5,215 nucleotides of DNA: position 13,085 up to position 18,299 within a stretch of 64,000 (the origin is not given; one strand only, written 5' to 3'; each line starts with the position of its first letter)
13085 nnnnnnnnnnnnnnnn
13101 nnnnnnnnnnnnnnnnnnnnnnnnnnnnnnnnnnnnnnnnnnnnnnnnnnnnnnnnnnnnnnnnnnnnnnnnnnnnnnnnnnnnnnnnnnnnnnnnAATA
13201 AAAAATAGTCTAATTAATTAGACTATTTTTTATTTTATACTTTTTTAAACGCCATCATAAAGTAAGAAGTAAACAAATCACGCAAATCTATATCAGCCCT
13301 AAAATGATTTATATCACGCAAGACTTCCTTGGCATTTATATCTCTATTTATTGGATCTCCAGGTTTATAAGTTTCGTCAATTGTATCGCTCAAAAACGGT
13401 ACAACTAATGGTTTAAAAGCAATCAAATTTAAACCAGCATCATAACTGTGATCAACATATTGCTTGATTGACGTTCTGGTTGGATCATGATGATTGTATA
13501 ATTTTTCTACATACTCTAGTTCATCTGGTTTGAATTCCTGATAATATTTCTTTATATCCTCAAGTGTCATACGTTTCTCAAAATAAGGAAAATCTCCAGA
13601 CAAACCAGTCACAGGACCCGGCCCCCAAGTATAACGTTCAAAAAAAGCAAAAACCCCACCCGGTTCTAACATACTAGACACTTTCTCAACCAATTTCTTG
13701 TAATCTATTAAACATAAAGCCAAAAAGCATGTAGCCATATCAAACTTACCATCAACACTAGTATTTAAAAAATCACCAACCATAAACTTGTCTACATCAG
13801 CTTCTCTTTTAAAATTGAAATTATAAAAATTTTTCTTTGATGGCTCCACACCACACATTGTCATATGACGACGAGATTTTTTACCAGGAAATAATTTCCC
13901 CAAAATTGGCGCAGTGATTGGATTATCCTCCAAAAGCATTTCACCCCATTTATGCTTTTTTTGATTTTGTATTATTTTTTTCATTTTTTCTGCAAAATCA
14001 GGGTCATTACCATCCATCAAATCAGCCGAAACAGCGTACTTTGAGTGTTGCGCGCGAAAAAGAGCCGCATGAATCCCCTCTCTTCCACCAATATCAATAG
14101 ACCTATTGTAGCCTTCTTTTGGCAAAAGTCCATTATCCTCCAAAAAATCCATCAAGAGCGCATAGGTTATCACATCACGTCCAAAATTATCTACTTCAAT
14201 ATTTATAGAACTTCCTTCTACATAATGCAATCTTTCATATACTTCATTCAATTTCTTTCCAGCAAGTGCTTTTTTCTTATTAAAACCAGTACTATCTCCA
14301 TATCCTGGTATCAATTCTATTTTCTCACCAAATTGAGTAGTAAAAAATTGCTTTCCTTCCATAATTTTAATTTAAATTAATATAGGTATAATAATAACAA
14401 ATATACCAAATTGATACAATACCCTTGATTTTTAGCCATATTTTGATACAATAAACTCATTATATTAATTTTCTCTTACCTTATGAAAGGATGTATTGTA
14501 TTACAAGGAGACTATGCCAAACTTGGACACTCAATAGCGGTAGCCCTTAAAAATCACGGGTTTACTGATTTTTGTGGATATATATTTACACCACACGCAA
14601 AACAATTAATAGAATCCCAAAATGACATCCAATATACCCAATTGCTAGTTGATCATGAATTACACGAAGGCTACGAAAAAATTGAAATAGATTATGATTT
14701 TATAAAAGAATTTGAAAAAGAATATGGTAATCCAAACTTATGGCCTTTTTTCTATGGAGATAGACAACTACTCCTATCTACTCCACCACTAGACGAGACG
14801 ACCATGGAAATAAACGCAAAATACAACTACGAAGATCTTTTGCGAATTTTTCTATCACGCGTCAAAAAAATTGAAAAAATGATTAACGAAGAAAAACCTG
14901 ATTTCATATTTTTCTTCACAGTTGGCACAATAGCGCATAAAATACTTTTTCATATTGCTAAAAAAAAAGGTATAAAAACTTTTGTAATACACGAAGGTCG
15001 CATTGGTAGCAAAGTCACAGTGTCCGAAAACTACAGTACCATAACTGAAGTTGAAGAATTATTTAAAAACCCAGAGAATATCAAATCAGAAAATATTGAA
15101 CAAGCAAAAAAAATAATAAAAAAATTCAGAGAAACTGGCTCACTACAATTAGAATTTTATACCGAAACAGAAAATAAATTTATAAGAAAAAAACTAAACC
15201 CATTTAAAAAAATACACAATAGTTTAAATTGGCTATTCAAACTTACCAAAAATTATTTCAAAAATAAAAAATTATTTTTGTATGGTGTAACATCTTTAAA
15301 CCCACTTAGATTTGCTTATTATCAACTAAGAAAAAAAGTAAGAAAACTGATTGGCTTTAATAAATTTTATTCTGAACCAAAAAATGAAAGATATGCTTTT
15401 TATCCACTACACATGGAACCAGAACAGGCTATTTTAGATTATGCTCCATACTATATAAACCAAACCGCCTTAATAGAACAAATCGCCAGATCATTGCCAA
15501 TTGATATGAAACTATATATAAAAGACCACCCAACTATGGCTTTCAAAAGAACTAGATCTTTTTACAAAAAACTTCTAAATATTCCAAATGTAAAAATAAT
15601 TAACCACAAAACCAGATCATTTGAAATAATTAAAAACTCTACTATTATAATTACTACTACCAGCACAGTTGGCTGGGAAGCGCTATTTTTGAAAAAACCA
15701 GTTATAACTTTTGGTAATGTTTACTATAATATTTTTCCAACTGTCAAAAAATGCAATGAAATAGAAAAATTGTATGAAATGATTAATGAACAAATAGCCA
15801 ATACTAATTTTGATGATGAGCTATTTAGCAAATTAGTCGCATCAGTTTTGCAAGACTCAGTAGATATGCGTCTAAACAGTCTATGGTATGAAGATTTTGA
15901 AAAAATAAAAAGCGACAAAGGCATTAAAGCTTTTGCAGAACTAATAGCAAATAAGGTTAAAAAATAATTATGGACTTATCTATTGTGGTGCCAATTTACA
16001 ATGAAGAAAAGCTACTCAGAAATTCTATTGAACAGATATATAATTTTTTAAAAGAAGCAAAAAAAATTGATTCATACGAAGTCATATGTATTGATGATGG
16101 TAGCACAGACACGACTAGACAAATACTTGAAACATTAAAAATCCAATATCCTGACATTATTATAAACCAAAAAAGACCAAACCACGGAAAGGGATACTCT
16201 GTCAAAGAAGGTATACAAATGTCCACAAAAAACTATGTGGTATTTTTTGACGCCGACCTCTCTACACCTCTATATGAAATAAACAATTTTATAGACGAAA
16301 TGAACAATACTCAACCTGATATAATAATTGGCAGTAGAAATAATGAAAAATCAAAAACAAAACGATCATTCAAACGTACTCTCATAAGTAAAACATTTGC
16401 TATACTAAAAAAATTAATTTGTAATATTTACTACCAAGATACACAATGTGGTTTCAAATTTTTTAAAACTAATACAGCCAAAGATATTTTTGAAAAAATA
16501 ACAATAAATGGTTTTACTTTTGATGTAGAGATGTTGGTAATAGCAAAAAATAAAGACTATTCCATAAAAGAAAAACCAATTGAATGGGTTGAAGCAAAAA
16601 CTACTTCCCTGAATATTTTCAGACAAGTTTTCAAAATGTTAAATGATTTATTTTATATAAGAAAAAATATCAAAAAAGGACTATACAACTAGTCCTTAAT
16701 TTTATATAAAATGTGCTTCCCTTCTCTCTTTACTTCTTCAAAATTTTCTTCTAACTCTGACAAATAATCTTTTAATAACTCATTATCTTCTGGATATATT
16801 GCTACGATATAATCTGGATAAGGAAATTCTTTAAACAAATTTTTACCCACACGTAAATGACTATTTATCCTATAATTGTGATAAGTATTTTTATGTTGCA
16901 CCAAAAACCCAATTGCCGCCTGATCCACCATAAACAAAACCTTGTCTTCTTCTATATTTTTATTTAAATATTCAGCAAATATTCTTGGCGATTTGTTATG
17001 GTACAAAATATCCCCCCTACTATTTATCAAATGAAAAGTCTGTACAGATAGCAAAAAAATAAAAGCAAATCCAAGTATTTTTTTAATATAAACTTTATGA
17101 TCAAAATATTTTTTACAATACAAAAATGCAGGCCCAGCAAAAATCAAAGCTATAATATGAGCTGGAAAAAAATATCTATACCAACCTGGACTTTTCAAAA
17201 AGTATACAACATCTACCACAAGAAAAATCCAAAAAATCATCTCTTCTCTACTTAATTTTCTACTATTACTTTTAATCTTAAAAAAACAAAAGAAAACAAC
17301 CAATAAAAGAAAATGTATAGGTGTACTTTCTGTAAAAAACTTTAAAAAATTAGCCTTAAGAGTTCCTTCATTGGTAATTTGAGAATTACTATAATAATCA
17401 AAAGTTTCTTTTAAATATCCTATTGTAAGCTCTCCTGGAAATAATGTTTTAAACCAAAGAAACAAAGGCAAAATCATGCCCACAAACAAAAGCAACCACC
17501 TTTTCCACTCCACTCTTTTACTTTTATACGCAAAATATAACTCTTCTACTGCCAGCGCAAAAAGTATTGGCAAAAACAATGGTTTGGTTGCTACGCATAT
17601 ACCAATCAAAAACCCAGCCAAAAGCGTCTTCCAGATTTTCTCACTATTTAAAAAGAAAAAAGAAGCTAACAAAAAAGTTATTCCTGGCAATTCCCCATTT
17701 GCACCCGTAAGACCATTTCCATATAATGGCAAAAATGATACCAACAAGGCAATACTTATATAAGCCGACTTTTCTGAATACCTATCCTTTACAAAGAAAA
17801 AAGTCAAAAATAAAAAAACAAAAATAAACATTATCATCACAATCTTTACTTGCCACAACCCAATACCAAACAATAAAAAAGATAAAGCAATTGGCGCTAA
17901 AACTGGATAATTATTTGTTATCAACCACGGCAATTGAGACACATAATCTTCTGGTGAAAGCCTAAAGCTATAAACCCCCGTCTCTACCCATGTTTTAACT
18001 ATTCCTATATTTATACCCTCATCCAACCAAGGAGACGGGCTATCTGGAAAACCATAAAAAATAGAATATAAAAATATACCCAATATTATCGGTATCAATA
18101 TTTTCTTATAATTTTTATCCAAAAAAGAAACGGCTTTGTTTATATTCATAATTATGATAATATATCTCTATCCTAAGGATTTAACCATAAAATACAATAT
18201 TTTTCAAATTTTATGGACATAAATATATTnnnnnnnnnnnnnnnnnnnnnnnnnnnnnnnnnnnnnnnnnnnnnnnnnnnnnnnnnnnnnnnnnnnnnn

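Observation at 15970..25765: Iterated modules of Dpm1-like GT2 plus GT-C membrane transferase plus SAM methyltransferase: an extracytoplasmic, lipid-linked glycosylation system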

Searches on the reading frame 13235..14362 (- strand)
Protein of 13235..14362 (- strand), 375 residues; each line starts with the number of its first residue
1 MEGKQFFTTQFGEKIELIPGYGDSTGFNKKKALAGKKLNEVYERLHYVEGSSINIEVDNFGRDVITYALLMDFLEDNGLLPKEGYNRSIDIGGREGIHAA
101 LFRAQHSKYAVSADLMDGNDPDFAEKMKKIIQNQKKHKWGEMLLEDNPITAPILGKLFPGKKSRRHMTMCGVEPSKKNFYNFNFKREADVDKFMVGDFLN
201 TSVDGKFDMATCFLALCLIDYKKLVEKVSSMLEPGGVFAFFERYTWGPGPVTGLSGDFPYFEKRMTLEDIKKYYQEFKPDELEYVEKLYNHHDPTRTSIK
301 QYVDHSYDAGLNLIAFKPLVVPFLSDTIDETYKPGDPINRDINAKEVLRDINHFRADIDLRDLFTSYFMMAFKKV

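Call 11: search_protein_families(library=pfam, proteins=[window:13235-14362:-], max_evalue=0.001)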
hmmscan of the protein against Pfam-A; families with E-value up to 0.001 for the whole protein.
window:13235-14362:- (375 aa): 2 families
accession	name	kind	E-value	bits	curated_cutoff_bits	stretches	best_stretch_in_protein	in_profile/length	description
PF08241.18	Methyltransf_11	-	3.5e-05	24.8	21.2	1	165-240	17-95/95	Methyltransferase domain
PF13489.12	Methyltransf_23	-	7.1e-05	23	27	1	82-240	20-116/164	Methyltransferase domain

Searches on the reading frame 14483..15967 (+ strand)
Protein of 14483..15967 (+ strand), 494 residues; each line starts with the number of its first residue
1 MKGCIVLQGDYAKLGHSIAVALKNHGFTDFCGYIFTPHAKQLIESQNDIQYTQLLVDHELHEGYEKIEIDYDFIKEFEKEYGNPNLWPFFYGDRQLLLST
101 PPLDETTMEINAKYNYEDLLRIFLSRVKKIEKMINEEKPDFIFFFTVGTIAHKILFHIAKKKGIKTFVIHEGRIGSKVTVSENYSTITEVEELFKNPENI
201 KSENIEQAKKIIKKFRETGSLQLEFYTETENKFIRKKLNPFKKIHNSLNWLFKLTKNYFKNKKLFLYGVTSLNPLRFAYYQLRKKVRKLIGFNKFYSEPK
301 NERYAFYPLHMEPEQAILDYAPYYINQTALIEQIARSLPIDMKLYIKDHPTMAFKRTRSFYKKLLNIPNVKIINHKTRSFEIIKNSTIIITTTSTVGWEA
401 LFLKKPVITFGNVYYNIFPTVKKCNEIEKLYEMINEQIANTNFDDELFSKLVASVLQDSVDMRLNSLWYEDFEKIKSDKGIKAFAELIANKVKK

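Call 5: search_protein_families(library=pfam, proteins=[window:14483-15967:+], max_evalue=0.01)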
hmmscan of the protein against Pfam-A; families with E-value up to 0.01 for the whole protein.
window:14483-15967:+ (494 aa): 2 families
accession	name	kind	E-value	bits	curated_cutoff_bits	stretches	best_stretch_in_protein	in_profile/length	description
PF05159.20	Capsule_synth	-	3.8e-14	53.3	20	1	292-417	133-268/310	Capsule polysaccharide biosynthesis protein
PF02350.25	Epimerase_2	-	0.009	15.3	30.6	0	361-410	233-284/347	UDP-N-acetylglucosamine 2-epimerase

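Call 6: search_protein_families(library=ncbifam, proteins=[window:14483-15967:+], max_evalue=0.01)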
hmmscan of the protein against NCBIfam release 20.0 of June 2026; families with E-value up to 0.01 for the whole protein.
window:14483-15967:+ (494 aa): 2 families
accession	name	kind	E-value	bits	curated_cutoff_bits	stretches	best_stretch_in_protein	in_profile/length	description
NF046086.1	BFO_1060_trans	domain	1.7e-11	43.9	200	1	120-440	29-324/365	BFO_1060 family glycosyltransferase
TIGR04396.2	surf_polysacc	subfamily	1.4e-06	27.7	125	1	329-462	212-349/427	surface carbohydrate biosynthesis protein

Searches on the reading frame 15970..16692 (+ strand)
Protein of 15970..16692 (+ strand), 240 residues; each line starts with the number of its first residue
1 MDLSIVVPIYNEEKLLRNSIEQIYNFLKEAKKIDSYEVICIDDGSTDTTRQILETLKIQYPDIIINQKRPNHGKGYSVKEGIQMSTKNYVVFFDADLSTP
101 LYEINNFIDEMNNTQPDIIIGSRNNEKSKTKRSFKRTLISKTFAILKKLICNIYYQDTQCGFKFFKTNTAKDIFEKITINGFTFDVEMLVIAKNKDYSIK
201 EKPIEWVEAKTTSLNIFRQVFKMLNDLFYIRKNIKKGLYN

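Call 5: search_protein_families(library=pfam, proteins=[window:15970-16692:+], max_evalue=0.01)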
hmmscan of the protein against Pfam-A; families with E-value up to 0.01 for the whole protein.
window:15970-16692:+ (240 aa): 3 families
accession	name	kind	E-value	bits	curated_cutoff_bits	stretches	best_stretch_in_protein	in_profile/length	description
PF00535.33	Glycos_transf_2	-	1.3e-29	103.7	23.3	1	4-167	1-161/168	Glycosyl transferase family 2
PF13641.12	Glyco_tranf_2_3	-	3.2e-06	27.8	27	1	3-96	3-96/230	Glycosyltransferase like family 2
PF10111.15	Glyco_tranf_2_2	-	5.7e-06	26.4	27.3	1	4-97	1-92/276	Glycosyltransferase like family 2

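Call 6: search_protein_families(library=ncbifam, proteins=[window:15970-16692:+], max_evalue=0.01)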
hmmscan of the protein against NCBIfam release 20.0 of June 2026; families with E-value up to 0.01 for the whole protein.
window:15970-16692:+ (240 aa): 22 families
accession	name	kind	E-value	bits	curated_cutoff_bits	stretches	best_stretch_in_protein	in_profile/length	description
NF047588.1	GlcsyltransPgfSStrep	equivalog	1.4e-19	70.4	500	1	1-181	1-175/308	glycosyltransferase PgfS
NF058614.1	PPMAGASynPpgS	equivalog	6.9e-19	68.2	370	1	2-207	1-197/226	polyprenyl-phospho-N-acetylgalactosaminyl synthase PpgS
TIGR04182.1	glyco_TIGR04182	equivalog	1.5e-17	64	325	1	2-232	1-219/293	S-layer glycoprotein N-glycosyltransferase AglJ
TIGR03937.1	PgaC_IcaA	equivalog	5.1e-16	58.6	422.3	1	3-97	47-136/407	poly-beta-1,6-N-acetyl-D-glucosamine synthase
NF007482.0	PRK10073.1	equivalog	9.2e-16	57.7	423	1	2-98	7-97/334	glycosyltransferase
NF041391.1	DPhHxTase_Halo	equivalog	3.3e-15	55.6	375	1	10-210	4-187/213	dolichyl-phosphate hexose transferase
NF041875.1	EPS_EpsD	equivalog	4.7e-14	52.5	370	1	3-130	1-123/325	exopolysaccharide biosynthesis glycosyltransferase EpsD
NF007986.1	PRK10714.1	equivalog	3.1e-13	49.4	529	1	3-139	8-142/316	undecaprenyl-phosphate 4-deoxy-4-formamido-L-arabinose transferase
NF010496.0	PRK13915.1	equivalog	8.9e-11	41.4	262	1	3-100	33-130/307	glucosyl-3-phosphoglycerate synthase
TIGR04283.1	glyco_like_mftF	equivalog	1.1e-10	41.5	182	1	3-103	1-89/221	TIGR04283 family arsenosugar biosynthesis glycosyltransferase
TIGR03111.1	glyc2_xrt_Gpos1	hypoth_equivalog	2.3e-10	39.8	363.95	1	3-136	51-185/439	TIGR03111 family XrtG-associated glycosyltransferase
NF038302.1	EPS_HpsE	equivalog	8e-10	38.2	300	1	1-99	1-99/307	hormogonium polysaccharide biosynthesis glycosyltransferase HpsE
NF047683.1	TeichurnBiosyTuaG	equivalog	2.2e-09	37.3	400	1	3-97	8-97/252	teichuronic acid biosynthesis protein TuaG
NF053739.1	GlytfEpsEBac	equivalog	5.2e-07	28.9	450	1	3-96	3-92/265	glycosyltransferase EpsE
NF050050.1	ProtGlycPglI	equivalog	1.7e-06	27.6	500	1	3-119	4-116/306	GalNAc(5)-diNAcBac-PP-undecaprenol beta-1,3-glucosyltransferase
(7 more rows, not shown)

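Call 16: search_solved_structures(query=window:15970-16692:+, max_evalue=0.001)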
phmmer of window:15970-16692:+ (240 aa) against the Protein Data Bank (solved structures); distinct sequences matched with E-value up to 0.001: 21.
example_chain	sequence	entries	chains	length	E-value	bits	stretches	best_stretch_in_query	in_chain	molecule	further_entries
5mlz_A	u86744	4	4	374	4.1e-15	59.6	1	1-230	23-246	Dolichol monophosphate mannose synthase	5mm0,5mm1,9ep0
5eke_A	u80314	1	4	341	8.8e-13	51.9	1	2-130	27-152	Uncharacterized glycosyltransferase sll0501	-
5ekp_C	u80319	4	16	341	8.8e-13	51.9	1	2-130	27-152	Uncharacterized glycosyltransferase sll0501 | Glycosyltransferase sll0501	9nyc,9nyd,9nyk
9nye_A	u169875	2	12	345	9e-13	51.9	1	2-130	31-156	Glycosyltransferase sll0501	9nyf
2z87_A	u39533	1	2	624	6.9e-10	42.5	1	3-123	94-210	Chondroitin synthase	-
2z86_A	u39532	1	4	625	7e-10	42.5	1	3-123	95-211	Chondroitin synthase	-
3bcv_A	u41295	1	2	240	2e-09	41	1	3-96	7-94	Putative glycosyltransferase protein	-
9hwj_A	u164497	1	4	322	8.6e-09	38.9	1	3-131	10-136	Undecaprenyl-phosphate 4-deoxy-4-formamido-L-arabinose transferase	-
9bhc_C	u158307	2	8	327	2.3e-07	34.2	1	3-129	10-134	Undecaprenyl-phosphate 4-deoxy-4-formamido-L-arabinose transferase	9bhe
8vxh_A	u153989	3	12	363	3e-07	33.9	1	3-129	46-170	Undecaprenyl-phosphate 4-deoxy-4-formamido-L-arabinose transferase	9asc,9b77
5hea_A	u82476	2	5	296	4.6e-07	33.2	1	3-139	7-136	Putative glycosyltransferase (GalT1)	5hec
6yv7_B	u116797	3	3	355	3.9e-06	30.2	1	4-101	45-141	Glycosyl transferase, family 2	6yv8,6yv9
6yv7_A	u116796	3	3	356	4e-06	30.2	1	4-101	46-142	Glycosyl transferase, family 2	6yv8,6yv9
6p61_A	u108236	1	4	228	4.6e-06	30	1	3-96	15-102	Glycosyltransferase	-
6h1j_A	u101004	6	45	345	8.1e-06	29.2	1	3-202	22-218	Probable ss-1,3-N-acetylglucosaminyltransferase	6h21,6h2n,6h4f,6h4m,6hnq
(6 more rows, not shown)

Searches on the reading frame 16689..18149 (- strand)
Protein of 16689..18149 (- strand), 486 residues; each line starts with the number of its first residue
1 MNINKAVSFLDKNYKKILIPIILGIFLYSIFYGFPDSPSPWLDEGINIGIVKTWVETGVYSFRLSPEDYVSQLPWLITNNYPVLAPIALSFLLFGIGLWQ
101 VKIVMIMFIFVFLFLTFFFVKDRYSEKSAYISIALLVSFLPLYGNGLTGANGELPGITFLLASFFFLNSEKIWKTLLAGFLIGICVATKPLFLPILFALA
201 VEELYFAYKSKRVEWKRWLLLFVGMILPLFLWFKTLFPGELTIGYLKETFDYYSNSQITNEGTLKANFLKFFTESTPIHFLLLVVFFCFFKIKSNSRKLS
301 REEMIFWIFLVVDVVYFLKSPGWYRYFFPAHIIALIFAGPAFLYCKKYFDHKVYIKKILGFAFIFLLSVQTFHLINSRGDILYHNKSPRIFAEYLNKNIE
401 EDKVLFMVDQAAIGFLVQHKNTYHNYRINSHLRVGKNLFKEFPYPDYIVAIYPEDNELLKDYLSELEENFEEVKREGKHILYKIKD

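Call 5: search_protein_families(library=pfam, proteins=[window:16689-18149:-], max_evalue=0.01)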
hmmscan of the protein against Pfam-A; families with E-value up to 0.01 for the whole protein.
window:16689-18149:- (486 aa): 2 families
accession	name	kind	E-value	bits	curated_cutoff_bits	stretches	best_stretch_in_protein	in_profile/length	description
PF13231.12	PMT_2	-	1.3e-05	25.9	26.1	1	87-230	10-154/160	Dolichyl-phosphate-mannose-protein mannosyltransferase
PF09594.16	GT87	-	0.0021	18.3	25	1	83-247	10-157/237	Glycosyltransferase family 87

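Call 6: search_protein_families(library=ncbifam, proteins=[window:16689-18149:-], max_evalue=0.01)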
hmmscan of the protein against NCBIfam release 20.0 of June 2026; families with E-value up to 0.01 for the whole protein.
window:16689-18149:- (486 aa): 0 families
